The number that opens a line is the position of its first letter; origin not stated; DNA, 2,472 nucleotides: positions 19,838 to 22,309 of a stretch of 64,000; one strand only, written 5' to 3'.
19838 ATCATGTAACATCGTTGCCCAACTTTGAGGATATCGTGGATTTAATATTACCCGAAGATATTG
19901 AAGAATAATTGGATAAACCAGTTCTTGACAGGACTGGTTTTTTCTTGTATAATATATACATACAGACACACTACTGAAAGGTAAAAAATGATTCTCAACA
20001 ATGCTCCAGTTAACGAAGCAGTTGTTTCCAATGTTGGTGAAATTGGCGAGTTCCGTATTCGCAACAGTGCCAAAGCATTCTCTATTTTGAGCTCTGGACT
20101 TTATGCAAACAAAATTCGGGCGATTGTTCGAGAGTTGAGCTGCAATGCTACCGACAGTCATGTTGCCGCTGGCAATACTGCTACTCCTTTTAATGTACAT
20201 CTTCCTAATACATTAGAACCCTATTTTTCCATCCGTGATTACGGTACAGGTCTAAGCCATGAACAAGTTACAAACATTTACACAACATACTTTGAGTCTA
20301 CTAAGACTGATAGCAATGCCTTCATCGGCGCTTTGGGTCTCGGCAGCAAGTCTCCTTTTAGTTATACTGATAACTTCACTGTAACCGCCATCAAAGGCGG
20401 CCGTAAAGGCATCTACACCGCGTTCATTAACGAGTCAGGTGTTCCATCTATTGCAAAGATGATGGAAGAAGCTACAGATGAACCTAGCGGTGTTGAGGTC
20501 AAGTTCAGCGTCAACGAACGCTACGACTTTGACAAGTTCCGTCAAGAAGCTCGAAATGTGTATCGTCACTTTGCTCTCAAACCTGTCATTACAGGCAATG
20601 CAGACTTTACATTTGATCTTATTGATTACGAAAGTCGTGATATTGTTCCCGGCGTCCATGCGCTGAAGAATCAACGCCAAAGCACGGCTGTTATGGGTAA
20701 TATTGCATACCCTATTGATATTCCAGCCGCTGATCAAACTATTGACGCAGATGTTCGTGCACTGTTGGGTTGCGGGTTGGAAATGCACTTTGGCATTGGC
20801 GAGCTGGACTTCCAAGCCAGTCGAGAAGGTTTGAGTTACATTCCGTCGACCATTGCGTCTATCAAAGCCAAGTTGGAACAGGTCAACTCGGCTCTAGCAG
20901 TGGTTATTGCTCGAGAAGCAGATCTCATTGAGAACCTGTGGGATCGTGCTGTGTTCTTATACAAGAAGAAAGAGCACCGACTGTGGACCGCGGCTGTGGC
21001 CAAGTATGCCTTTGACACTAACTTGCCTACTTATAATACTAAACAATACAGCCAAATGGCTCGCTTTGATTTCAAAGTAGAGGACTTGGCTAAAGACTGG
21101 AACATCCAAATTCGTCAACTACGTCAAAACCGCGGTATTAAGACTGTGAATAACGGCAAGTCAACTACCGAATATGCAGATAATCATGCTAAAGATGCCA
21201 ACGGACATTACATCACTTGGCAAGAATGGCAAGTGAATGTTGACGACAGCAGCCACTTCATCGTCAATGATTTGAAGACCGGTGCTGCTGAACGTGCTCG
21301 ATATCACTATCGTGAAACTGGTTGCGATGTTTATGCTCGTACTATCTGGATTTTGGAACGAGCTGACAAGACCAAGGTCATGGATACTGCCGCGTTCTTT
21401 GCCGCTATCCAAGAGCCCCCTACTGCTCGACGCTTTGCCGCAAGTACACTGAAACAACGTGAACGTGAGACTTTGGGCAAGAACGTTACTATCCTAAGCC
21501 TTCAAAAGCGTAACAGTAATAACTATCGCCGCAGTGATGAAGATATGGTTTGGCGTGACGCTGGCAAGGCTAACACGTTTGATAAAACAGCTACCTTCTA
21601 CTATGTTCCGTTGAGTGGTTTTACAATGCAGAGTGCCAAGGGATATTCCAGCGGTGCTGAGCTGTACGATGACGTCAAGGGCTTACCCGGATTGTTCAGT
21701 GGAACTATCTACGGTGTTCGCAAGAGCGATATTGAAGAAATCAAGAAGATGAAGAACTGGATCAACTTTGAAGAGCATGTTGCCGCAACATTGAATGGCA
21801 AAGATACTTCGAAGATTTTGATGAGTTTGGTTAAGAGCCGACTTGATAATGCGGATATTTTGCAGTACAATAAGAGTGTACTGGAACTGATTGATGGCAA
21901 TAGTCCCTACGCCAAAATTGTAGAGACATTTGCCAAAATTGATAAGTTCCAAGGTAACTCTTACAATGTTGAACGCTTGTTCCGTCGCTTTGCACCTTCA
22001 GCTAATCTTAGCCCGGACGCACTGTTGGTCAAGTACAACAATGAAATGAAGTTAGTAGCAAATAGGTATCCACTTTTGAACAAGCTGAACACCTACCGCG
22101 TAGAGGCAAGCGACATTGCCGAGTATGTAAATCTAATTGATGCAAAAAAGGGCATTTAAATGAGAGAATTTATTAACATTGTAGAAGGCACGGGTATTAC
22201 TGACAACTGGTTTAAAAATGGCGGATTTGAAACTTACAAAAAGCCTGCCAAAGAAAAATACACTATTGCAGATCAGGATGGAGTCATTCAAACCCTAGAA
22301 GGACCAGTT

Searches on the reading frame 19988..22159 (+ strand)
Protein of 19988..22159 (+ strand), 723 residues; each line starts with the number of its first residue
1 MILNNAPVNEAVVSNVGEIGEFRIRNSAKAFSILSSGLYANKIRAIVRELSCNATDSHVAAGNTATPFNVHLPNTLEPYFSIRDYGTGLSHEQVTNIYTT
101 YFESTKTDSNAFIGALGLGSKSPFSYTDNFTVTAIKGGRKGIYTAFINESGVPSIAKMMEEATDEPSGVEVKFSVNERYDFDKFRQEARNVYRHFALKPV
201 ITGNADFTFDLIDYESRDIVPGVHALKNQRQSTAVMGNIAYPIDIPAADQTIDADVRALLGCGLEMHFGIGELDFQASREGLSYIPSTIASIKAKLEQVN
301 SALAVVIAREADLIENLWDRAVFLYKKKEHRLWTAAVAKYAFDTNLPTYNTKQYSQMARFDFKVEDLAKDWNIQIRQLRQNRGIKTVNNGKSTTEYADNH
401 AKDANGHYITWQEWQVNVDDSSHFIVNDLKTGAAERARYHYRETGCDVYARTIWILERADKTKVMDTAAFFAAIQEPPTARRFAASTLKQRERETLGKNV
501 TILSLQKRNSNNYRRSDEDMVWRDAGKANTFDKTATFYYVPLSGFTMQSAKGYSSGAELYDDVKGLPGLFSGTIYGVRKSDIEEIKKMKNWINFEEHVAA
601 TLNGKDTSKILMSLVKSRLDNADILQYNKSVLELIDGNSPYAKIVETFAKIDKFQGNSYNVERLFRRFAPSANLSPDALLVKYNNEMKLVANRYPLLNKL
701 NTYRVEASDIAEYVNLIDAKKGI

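Call 17: search_protein_families(library=phrogs, proteins=[window:19988-22159:+], max_evalue=0.00001)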
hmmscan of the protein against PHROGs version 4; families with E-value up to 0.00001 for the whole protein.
window:19988-22159:+ (723 aa): 7 families
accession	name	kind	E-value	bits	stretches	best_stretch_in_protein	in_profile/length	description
phrog_612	-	lysis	9.8e-129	432.6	1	9-719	8-721/725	RIIA lysis inhibitor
phrog_30832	-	lysis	2.4e-66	225.8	1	5-405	7-406/735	RIIA lysis inhibitor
phrog_609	-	lysis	2e-63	215.8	1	17-302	19-301/1055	RIIB lysis inhibitor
phrog_3661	-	lysis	3.7e-57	195.5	2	97-363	175-449/917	RIIA lysis inhibitor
phrog_2979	-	lysis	4.8e-53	182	1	10-397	11-405/846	RIIA lysis inhibitor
phrog_24904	-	lysis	1.4e-31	110.8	1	22-301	22-292/695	RIIA lysis inhibitor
phrog_38678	-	lysis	4.2e-22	79.2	1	32-191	39-201/805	RIIA lysis inhibitor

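Call 18: search_dna_similar(query=window:19988-22159:+, collection=phages, mode=protein, max_rows=12)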
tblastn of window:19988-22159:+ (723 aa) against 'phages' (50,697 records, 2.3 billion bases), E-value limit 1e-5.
Records with a match: 2924; places in all: 2934; records where one place covers at least 80% of the query: 13.
Best place of each record, by identity: <60% 2924.
By first word of the organism name: Escherichia 932; Klebsiella 378; Salmonella 288; Vibrio 176; Pseudomonas 118; Shigella 118; Streptomyces 93; Aeromonas 81; Acinetobacter 73; Erwinia 64; and 74 more.
By host as written in the record: - 378; Escherichia coli 367; Klebsiella pneumoniae 130; Escherichia coli O157:H7 54; Pseudomonas aeruginosa 42; Escherichia coli K-12 MG1655 41; Salmonella enterica 38; Streptomyces griseus ATCC 10137 32; and 689 more.
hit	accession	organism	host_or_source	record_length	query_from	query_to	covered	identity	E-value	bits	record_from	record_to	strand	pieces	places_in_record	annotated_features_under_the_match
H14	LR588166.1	Pseudomonas phage vB_PaeM_MIJ3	-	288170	9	718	98%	30.3%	3e-76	274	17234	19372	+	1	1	HSP90 family molecular ...: RIIA phage protein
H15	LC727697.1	Pseudomonas phage sp. 30-2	Pseudomonas aeruginosa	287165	9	718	98%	30.0%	2e-75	271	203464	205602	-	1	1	hypothetical protein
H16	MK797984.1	Pseudomonas phage vB_PaeM_PA5oct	-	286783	9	718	98%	29.8%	2e-75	271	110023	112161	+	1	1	rIIA lysis inhibitor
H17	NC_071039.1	Pseudomonas phage vB_PaeM_PA5oct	-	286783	9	718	98%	29.8%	2e-75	271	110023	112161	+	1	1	RIIA lysis inhibitor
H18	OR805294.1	Pseudomonas phage Ettore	Pseudomonas aeruginosa PAO1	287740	9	718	98%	29.8%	7e-75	270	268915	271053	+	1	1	RIIA lysis inhibitor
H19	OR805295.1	Pseudomonas phage Paride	Pseudomonas aeruginosa PAO1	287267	9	718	98%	29.8%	6e-76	273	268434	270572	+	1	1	RIIA lysis inhibitor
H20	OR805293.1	Pseudomonas phage Deifobo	Pseudomonas aeruginosa PAO1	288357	9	718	98%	29.8%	6e-76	273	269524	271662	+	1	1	RIIA lysis inhibitor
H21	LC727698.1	Pseudomonas phage sp. 30-3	Pseudomonas aeruginosa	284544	9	718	98%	29.6%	7e-75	270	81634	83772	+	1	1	hypothetical protein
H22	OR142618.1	Pseudomonas phage Callisto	Pseudomonas aeruginosa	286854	9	718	98%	29.4%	1e-74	269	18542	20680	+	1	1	hypothetical protein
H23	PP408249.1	Pseudomonas phage vB_Pa-PAC2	Pseudomonas aeruginosa PAO1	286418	9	718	98%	29.3%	1e-74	269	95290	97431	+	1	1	rIIA lysis inhibitor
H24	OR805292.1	Pseudomonas phage Cassandra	Pseudomonas aeruginosa PAO1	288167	9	718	98%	29.2%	8e-75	270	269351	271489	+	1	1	RIIA lysis inhibitor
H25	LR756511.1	uncultured phage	metagenomic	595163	3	720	99%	27.2%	2e-64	239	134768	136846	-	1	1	record has no annotation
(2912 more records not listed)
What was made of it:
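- Tried and rejected: The phage is uncultured; the best rIIA match is about 30% to PA5oct-like phages (call 18).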
